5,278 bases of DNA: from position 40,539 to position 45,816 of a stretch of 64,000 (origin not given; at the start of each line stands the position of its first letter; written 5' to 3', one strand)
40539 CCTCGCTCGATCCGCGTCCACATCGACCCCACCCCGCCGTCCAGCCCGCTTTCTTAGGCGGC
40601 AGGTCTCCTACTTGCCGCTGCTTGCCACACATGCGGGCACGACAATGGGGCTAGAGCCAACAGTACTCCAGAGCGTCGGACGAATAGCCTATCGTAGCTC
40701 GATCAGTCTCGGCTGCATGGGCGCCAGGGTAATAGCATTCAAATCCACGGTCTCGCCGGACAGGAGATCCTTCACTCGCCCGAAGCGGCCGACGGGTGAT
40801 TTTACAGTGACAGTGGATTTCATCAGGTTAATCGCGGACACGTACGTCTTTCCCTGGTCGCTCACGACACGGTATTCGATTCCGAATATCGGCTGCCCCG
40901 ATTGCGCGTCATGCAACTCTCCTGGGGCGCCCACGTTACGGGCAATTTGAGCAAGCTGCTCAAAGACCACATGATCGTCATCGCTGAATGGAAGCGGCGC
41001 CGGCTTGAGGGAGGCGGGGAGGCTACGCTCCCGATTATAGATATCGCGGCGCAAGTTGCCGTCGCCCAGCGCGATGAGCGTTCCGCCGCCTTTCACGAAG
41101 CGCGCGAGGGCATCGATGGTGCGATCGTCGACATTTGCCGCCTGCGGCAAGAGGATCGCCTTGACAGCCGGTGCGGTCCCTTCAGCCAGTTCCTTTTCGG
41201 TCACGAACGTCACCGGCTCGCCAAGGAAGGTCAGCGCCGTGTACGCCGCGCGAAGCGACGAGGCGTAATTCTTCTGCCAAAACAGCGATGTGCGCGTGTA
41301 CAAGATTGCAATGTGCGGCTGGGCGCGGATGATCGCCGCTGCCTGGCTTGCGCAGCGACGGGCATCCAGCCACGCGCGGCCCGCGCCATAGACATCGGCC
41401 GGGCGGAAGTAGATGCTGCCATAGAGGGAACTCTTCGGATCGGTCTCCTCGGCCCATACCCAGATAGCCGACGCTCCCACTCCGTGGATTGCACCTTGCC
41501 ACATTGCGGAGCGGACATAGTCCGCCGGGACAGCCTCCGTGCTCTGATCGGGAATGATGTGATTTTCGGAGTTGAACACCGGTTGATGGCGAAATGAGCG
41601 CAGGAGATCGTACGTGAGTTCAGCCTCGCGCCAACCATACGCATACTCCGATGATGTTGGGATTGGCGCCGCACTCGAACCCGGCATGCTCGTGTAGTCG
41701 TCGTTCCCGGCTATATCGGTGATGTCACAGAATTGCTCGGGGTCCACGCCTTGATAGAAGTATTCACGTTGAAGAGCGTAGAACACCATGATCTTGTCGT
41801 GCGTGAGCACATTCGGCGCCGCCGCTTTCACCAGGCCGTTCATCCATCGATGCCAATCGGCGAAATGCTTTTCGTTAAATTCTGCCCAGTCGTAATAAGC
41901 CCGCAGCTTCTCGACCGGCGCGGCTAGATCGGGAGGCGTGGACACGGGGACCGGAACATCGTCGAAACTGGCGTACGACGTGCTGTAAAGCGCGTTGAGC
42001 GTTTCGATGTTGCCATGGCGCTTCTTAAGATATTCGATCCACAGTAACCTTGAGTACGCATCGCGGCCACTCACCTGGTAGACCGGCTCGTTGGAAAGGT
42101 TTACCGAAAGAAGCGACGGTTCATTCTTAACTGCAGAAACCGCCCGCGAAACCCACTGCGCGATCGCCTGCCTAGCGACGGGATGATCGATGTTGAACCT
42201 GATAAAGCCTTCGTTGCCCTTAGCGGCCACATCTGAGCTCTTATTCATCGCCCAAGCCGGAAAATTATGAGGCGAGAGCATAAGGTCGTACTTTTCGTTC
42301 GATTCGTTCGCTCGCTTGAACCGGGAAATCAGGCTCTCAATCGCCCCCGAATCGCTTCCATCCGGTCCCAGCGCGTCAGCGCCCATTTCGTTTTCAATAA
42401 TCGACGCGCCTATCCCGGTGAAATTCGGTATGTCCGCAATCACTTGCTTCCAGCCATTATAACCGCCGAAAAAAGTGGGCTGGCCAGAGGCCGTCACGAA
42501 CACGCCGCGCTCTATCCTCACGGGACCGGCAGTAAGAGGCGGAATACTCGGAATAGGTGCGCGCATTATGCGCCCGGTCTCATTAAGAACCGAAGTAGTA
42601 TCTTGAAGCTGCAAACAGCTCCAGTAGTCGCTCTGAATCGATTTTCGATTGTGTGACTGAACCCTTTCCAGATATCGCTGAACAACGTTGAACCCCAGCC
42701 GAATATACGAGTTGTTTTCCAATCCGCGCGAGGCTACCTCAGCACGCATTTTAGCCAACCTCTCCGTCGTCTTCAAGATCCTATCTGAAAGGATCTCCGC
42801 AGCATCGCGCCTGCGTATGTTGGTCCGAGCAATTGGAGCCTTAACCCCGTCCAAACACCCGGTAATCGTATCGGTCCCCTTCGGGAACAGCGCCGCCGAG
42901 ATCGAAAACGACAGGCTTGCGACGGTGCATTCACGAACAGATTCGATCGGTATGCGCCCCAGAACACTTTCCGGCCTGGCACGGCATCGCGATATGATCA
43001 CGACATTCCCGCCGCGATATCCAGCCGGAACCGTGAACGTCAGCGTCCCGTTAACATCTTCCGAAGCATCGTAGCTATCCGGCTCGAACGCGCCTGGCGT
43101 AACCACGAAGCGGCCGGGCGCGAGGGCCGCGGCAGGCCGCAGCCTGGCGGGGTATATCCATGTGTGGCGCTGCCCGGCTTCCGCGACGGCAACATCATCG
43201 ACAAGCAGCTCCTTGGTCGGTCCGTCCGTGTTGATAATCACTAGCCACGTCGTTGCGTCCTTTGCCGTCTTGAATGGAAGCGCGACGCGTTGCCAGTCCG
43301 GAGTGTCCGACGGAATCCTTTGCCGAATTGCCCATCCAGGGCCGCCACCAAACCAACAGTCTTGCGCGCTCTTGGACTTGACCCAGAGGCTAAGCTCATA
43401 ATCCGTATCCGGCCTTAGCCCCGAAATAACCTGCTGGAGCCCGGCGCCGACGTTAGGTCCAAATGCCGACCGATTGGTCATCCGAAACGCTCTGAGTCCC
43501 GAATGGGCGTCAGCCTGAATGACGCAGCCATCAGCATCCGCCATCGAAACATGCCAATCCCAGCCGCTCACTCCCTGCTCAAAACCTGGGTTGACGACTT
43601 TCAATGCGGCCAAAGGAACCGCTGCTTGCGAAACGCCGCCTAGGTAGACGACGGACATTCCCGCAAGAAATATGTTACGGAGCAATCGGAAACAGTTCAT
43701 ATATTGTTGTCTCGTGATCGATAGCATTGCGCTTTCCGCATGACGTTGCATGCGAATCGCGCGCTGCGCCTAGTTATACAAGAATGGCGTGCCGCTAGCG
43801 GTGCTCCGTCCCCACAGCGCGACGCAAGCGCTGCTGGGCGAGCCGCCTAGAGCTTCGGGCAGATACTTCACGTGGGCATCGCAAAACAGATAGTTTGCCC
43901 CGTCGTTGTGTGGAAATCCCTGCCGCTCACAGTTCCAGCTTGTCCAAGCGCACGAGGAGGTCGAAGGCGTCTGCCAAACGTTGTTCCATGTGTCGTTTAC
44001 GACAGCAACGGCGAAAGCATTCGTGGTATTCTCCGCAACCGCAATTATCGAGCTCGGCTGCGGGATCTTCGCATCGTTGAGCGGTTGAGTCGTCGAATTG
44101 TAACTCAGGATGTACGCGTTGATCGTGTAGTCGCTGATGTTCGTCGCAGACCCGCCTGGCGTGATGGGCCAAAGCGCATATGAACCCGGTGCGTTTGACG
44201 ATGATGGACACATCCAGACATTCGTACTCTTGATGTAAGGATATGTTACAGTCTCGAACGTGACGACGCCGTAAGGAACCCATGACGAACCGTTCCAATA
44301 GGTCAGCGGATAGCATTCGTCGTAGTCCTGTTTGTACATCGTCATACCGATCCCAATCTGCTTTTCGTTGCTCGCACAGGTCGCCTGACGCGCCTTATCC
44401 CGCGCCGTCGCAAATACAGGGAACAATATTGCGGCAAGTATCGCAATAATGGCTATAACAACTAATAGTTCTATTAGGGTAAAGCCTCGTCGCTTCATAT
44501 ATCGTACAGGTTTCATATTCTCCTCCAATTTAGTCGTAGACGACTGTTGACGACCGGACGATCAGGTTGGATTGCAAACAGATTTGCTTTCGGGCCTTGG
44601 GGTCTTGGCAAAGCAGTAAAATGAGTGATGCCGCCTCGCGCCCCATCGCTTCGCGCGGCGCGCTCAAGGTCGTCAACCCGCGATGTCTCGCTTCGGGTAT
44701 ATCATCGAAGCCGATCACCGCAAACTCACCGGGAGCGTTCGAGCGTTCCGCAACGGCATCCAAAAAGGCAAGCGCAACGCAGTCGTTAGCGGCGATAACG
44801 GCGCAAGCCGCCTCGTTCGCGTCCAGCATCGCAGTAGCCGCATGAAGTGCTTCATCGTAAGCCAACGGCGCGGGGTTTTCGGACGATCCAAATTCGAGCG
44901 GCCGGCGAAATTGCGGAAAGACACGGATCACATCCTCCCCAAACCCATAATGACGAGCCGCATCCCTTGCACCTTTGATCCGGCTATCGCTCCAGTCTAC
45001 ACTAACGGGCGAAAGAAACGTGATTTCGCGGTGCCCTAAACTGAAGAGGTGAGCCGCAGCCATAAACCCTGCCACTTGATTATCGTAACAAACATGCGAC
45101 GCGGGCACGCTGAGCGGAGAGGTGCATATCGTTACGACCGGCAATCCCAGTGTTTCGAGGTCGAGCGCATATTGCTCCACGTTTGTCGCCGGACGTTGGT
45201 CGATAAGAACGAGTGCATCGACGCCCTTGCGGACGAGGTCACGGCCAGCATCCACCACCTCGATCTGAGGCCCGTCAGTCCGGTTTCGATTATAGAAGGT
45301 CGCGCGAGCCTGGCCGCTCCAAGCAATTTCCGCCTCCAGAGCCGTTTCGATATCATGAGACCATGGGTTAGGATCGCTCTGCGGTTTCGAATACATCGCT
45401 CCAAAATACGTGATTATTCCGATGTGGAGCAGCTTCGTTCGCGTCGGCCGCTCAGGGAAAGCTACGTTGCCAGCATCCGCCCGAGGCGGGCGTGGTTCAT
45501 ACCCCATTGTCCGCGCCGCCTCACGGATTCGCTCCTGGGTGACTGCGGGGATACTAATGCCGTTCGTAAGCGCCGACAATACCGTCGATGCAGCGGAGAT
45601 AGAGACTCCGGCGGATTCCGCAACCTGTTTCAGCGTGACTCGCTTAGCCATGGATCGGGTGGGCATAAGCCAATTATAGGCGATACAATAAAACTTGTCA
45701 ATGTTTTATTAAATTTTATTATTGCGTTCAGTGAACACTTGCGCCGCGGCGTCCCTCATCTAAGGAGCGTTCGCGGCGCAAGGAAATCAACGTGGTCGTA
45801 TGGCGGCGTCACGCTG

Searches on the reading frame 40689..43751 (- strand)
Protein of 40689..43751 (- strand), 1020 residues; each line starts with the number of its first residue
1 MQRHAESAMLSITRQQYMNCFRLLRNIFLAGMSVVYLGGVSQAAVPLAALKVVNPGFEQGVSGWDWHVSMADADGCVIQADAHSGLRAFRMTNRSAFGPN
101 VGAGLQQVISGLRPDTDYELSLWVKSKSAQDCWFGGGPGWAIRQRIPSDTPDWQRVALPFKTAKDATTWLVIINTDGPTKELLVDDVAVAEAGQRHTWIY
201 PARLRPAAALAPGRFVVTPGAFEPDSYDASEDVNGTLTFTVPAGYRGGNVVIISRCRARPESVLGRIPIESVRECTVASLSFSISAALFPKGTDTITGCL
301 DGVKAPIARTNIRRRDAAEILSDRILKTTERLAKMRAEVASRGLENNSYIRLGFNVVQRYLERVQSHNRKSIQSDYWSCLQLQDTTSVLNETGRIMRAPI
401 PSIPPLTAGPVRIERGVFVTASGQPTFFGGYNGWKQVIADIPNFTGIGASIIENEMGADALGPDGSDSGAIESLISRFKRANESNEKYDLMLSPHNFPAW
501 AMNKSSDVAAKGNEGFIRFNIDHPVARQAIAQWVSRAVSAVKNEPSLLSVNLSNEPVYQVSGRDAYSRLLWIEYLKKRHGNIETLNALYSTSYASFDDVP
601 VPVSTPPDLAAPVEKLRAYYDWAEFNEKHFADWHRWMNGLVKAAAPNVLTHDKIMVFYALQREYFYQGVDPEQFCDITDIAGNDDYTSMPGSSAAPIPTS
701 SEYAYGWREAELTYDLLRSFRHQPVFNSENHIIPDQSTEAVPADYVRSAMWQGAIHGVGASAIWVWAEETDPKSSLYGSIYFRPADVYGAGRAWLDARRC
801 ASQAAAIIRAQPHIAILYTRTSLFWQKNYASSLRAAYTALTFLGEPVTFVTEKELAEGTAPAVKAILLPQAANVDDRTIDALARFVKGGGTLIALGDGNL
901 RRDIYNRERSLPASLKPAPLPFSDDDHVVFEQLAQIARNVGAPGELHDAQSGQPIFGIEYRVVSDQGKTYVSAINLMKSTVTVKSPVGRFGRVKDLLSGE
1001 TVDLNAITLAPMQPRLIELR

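Call 52: search_protein_families(library=pfam, proteins=[window:40689-43751:-], max_evalue=0.001)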
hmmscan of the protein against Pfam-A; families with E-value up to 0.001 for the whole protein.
window:40689-43751:- (1020 aa): 2 families
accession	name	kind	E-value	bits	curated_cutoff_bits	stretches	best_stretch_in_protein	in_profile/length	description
PF02449.21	Glyco_hydro_42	-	9.5e-13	48.7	21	1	480-766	55-337/376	Beta-galactosidase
PF02018.23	CBM_4_9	-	9.5e-07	29.7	25.9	1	52-133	4-82/136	Carbohydrate binding domain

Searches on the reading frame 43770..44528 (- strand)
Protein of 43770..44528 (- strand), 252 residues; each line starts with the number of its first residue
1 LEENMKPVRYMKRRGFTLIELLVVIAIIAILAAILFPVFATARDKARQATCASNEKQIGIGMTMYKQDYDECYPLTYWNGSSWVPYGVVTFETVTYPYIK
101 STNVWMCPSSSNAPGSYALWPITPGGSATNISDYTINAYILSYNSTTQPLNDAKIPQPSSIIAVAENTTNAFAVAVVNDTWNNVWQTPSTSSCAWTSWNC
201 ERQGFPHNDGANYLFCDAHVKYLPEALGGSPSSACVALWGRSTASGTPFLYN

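Call 52: search_protein_families(library=pfam, proteins=[window:43770-44528:-], max_evalue=0.001)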
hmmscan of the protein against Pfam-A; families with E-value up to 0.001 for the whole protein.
window:43770-44528:- (252 aa): 2 families
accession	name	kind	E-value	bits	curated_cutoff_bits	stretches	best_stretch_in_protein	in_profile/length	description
PF07963.17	N_methyl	-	2.2e-10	40.1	21.2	1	11-36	2-27/27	Prokaryotic N-terminal methylation motif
PF07596.16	SBP_bac_10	-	1.4e-09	38.8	23.3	1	41-81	2-41/268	Protein of unknown function (DUF1559)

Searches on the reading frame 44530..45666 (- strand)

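Call 52: search_protein_families(library=pfam, proteins=[window:44530-45666:-], max_evalue=0.001)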
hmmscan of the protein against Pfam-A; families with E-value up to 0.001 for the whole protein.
window:44530-45666:- (378 aa): 4 families
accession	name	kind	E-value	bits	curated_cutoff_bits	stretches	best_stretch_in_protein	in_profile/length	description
PF13377.12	Peripla_BP_3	-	1.7e-21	77.4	26.5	1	204-374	1-167/167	Periplasmic binding protein-like domain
PF13407.12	Peripla_BP_4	-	2.2e-08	34.4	35.1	1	97-327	7-223/258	Periplasmic binding protein domain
PF00356.27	LacI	-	1.5e-06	28.4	27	1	11-58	1-45/46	Bacterial regulatory proteins, lacI family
PF00532.27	Peripla_BP_1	-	6.9e-06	26.2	22.2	1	100-350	13-258/281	Periplasmic binding proteins and sugar binding domain of LacI family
